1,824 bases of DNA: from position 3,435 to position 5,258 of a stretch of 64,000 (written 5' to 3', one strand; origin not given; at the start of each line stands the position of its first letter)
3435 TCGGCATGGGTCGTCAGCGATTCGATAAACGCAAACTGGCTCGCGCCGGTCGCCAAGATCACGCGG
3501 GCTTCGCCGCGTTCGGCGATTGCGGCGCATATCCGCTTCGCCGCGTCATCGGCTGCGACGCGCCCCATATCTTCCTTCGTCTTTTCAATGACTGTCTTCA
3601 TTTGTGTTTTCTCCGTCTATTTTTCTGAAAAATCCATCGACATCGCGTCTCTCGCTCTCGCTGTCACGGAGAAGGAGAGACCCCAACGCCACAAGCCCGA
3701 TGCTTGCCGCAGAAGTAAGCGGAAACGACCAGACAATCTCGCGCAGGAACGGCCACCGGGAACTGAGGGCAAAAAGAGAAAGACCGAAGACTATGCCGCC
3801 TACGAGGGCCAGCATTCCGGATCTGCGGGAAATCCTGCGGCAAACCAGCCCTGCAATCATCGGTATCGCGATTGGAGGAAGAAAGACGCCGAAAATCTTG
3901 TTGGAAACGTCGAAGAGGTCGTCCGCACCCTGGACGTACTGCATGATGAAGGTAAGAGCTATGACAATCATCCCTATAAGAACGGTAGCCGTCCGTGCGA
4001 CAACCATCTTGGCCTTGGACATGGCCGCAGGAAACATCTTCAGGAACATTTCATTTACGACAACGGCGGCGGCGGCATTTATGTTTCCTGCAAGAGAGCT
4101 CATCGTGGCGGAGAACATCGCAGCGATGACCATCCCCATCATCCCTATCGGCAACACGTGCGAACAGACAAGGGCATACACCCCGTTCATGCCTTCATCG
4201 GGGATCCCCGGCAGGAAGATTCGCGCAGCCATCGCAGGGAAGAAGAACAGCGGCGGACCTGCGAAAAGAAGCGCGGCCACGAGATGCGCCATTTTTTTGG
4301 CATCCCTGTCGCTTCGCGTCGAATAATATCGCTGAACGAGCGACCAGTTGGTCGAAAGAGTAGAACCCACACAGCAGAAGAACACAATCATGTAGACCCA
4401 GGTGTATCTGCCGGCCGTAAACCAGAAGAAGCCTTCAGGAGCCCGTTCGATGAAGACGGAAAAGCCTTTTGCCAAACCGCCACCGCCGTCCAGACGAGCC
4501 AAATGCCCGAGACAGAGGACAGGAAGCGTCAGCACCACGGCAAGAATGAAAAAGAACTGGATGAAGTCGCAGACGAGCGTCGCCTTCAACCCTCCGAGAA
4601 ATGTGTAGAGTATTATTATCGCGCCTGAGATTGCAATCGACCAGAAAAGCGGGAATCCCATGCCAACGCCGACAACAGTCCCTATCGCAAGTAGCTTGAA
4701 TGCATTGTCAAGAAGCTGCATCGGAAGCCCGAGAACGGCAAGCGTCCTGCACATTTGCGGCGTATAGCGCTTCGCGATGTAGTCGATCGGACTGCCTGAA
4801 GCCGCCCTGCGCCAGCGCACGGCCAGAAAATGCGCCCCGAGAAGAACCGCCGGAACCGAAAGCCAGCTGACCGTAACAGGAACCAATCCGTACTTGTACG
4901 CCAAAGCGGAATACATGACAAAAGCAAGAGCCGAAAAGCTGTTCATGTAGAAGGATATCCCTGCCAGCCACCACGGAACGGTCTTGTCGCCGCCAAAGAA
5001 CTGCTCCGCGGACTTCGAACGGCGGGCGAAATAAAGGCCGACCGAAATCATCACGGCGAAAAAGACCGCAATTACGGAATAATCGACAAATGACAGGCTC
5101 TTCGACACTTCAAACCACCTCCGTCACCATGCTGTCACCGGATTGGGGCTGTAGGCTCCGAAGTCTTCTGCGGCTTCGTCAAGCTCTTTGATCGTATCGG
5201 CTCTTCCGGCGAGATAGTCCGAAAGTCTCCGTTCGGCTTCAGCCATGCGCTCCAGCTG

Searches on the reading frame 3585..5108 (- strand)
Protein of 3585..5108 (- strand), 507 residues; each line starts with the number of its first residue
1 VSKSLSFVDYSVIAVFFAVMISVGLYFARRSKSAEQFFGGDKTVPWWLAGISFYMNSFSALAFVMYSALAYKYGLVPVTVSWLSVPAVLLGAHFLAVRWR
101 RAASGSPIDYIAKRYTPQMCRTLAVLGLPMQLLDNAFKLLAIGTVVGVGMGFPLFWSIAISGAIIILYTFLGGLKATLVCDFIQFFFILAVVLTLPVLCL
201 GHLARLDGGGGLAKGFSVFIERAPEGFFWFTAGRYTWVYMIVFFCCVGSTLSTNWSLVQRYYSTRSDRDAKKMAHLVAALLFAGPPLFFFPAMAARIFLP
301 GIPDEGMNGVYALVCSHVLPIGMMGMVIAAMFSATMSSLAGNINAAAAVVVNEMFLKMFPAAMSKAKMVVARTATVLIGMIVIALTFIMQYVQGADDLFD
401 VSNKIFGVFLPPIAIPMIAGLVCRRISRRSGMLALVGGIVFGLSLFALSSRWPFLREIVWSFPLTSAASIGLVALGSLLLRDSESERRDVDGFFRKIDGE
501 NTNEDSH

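Call 8: search_protein_families(library=pfam, proteins=[window:3585-5108:-], max_evalue=0.0001)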
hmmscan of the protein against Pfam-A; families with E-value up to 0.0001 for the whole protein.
window:3585-5108:- (507 aa): 1 family
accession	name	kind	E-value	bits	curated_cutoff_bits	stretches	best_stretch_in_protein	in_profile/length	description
PF00474.23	SSF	-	2.5e-27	96.2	22.8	1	37-438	1-406/406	Sodium:solute symporter family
